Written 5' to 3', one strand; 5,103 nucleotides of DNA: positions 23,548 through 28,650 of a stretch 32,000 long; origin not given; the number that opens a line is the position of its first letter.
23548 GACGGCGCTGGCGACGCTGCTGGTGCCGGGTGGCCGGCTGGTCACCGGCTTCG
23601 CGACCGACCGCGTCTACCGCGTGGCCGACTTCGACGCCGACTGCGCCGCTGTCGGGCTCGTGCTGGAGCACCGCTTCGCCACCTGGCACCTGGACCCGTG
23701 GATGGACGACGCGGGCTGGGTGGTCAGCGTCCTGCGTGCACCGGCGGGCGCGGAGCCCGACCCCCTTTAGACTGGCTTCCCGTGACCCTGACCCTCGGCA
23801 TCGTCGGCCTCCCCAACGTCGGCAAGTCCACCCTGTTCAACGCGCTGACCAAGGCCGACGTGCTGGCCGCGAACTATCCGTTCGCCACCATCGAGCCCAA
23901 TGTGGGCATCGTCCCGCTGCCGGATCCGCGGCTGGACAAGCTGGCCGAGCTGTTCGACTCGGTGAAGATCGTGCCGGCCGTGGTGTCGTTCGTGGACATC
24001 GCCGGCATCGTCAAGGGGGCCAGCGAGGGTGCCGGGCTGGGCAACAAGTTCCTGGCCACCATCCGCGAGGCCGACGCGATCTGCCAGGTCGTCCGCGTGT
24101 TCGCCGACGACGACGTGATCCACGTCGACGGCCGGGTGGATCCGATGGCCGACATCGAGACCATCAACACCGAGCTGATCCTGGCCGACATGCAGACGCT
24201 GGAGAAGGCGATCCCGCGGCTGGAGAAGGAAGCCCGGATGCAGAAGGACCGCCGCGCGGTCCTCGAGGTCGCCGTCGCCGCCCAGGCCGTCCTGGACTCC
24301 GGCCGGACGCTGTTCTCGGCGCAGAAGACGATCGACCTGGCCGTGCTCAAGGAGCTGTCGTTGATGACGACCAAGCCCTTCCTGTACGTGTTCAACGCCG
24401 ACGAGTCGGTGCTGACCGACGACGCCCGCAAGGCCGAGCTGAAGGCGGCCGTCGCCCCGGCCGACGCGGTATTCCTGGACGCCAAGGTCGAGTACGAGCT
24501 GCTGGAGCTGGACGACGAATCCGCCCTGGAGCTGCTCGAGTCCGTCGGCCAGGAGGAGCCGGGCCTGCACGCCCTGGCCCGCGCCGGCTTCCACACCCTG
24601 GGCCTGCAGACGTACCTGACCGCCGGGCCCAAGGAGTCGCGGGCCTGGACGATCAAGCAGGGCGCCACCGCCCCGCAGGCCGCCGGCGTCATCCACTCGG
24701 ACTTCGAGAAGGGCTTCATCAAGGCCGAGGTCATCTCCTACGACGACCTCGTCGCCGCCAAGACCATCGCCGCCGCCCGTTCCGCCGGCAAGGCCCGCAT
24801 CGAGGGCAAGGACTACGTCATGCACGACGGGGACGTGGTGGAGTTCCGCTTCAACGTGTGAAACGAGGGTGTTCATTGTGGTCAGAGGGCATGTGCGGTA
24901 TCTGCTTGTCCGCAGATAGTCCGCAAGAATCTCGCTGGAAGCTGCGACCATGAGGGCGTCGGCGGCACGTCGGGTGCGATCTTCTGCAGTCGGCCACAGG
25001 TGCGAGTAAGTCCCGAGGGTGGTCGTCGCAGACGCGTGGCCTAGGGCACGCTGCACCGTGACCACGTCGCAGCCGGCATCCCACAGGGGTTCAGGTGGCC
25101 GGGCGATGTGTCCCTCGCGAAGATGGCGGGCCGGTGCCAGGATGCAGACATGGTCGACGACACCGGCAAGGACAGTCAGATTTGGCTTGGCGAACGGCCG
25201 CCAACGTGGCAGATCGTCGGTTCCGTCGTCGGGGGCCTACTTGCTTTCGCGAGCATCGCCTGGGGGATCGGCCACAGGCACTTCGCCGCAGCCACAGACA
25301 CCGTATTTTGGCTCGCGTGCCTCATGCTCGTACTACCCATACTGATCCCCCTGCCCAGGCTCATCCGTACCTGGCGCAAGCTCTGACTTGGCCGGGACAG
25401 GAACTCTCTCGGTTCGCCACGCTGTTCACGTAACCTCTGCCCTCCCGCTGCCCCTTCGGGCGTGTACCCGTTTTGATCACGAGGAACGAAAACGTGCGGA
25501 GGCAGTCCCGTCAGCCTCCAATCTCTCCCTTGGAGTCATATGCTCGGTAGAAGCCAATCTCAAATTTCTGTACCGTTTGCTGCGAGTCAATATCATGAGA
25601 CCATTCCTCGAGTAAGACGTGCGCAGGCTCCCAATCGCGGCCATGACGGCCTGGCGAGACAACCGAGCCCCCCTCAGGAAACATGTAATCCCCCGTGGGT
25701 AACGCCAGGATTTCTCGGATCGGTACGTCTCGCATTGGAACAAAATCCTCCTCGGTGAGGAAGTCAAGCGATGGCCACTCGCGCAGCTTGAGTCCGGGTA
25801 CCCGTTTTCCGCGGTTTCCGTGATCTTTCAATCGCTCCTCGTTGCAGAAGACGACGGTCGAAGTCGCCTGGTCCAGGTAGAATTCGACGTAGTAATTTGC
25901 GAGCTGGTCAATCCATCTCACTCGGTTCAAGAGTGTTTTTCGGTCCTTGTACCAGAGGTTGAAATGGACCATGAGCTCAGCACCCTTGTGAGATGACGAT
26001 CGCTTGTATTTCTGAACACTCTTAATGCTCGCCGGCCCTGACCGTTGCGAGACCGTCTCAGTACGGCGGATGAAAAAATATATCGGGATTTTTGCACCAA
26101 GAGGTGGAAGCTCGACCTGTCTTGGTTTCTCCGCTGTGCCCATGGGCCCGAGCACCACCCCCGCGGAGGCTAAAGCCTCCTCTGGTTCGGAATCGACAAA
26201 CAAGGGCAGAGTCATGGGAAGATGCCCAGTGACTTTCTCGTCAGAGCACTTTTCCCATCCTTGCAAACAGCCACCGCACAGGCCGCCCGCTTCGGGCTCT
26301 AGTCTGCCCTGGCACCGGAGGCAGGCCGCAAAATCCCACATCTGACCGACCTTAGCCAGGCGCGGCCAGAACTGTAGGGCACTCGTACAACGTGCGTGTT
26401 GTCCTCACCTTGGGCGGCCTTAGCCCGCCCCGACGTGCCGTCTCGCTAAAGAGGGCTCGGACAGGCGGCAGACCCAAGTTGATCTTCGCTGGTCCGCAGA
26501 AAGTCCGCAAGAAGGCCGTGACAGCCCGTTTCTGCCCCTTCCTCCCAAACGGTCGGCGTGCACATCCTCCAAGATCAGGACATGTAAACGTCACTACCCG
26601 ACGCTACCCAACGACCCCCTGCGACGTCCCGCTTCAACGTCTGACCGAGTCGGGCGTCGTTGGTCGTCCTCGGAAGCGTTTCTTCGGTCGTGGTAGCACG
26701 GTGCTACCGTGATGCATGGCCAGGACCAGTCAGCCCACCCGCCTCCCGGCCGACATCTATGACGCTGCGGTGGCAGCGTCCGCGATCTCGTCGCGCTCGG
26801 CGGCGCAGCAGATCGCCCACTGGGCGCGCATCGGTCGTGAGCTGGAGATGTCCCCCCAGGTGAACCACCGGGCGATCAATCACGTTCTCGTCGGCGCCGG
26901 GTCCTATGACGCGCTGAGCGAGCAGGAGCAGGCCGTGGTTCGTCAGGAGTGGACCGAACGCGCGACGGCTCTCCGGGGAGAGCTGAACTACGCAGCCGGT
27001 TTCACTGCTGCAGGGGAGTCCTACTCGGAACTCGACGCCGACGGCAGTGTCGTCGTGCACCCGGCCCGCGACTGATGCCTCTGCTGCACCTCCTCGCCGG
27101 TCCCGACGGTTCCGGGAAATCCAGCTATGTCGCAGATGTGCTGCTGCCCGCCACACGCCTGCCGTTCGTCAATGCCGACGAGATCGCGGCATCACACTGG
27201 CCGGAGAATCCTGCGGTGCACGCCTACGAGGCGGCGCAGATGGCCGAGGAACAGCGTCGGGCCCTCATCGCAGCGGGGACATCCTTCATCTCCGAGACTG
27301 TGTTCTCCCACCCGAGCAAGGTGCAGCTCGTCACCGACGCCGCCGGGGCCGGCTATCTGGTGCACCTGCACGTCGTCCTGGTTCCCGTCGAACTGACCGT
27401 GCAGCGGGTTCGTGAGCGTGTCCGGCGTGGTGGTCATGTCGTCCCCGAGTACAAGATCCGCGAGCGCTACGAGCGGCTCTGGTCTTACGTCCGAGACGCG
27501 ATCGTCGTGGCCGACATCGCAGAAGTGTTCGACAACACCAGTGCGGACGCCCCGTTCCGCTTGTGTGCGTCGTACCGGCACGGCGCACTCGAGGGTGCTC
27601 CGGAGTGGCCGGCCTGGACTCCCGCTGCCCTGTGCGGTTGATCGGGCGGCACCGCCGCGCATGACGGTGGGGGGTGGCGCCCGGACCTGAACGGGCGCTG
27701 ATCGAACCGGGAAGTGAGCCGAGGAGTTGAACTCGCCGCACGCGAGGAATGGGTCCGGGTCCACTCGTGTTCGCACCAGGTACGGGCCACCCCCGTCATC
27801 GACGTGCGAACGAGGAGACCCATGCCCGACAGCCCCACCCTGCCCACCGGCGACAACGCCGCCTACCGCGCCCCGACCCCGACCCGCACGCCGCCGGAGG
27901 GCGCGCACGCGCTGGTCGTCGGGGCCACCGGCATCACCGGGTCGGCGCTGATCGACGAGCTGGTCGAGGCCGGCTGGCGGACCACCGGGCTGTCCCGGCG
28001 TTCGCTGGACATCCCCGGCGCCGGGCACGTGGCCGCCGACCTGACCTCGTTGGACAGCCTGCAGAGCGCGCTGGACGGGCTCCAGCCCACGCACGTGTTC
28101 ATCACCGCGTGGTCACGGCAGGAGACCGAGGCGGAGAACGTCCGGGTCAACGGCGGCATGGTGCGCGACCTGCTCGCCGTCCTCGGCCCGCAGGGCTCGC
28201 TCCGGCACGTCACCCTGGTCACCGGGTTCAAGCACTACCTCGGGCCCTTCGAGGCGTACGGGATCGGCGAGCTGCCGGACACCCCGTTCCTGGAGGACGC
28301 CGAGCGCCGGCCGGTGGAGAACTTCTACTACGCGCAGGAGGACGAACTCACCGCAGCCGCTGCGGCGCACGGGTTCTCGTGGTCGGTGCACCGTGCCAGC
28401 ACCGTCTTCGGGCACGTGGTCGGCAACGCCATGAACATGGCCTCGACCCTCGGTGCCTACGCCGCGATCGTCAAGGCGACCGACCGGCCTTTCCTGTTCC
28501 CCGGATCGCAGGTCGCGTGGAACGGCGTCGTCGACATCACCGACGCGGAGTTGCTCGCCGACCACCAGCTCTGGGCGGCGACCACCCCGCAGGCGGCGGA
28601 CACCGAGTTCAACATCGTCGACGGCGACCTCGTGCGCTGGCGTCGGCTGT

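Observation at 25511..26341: Orphan 276-aa zinc-ribbon protein in the AT-shifted islet: candidate stand-alone defence or abortive-infection gene of unknown family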

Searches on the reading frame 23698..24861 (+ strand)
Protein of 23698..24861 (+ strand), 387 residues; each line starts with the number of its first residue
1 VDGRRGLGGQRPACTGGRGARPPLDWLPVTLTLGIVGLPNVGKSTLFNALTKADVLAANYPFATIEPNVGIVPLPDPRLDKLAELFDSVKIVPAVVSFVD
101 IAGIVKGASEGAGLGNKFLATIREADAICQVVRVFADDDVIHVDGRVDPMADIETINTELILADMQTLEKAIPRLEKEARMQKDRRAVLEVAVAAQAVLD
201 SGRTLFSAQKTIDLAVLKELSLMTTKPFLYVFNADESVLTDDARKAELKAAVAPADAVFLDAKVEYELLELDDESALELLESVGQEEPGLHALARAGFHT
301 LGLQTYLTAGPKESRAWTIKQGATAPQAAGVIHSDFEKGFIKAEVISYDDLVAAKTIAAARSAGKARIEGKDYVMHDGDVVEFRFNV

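Call 99: search_protein_families(library=pfam, proteins=[window:23698-24861:+], max_evalue=1)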
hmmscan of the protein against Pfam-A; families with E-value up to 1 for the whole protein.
window:23698-24861:+ (387 aa): 5 families
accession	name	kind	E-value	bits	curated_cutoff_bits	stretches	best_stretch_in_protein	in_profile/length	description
PF06071.19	YchF-GTPase_C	-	1.3e-38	131.4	27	1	303-386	1-84/84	Protein of unknown function (DUF933)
PF01926.29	MMR_HSR1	-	2.5e-22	79.6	21.9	1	33-143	2-92/113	50S ribosome-binding GTPase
PF02421.24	FeoB_N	-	5.8e-08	32.9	27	1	33-72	3-42/156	Ferrous iron transport protein B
PF02824.27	TGS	-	0.0013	19.1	22.2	1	319-383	13-58/60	TGS domain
PF00350.29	Dynamin_N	-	0.033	14.6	27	1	35-58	3-26/168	Dynamin family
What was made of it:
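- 23698..24861 (+): ychF (ribosome-binding ATPase), the integration target. Pfam YchF-GTPase_C 1.3e-38 and MMR_HSR1 (call 99).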

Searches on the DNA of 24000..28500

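Call 12: search_rna_families(source=window, start=24000, end=28500, threshold=evalue, max_evalue=1)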
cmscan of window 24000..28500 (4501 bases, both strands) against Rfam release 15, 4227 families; matches with E-value up to 1: 0.
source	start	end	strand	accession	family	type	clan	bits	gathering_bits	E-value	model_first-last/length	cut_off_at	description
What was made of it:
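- Tried and rejected: Rfam on 24000-28500: no hit (call 12).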

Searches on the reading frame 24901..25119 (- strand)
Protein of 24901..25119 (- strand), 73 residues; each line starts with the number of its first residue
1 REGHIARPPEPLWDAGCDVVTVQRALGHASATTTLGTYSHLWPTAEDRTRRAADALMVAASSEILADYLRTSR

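Call 77: search_protein_families(library=pfam, proteins=[window:24901-25119:-], max_evalue=10)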
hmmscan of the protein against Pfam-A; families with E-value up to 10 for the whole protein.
seq(73 aa): 1 family
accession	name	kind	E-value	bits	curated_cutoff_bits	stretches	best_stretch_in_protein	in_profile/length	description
PF00589.27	Phage_integrase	-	0.0045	17.2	27.1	1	12-41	140-168/172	Phage integrase family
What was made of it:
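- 24950..25119 (-): Tyrosine-recombinase C-terminal remnant (.....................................). It retains only Box II and the catalytic Tyr region. Pfam Phage_integrase positions 140-168 of 172, E=0.0045, below the gathering score as expected for a 30-aa fragment (call 77).
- On CIME / decayed integrative element: Only Phage_integrase profile positions 140-168 of 172 remain (call 77).
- On Tyrosine recombinase (the neighbouring remnant): Pfam Phage_integrase E=0.0045 (call 77).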

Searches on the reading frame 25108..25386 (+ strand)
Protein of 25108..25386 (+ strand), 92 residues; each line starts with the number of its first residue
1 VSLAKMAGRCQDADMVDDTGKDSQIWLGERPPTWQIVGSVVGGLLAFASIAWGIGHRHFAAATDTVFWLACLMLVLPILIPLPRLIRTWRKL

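Call 49: search_protein_families(library=pfam, proteins=[window:25108-25386:+], max_evalue=0.1)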
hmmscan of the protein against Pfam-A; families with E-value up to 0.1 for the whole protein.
window:25108-25386:+ (92 aa): 0 families

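Call 92: search_protein_families(library=padloc, proteins=[window:25108-25386:+], max_evalue=0.01)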
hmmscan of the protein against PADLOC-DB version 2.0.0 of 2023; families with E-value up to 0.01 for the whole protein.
window:25108-25386:+ (92 aa): 0 families
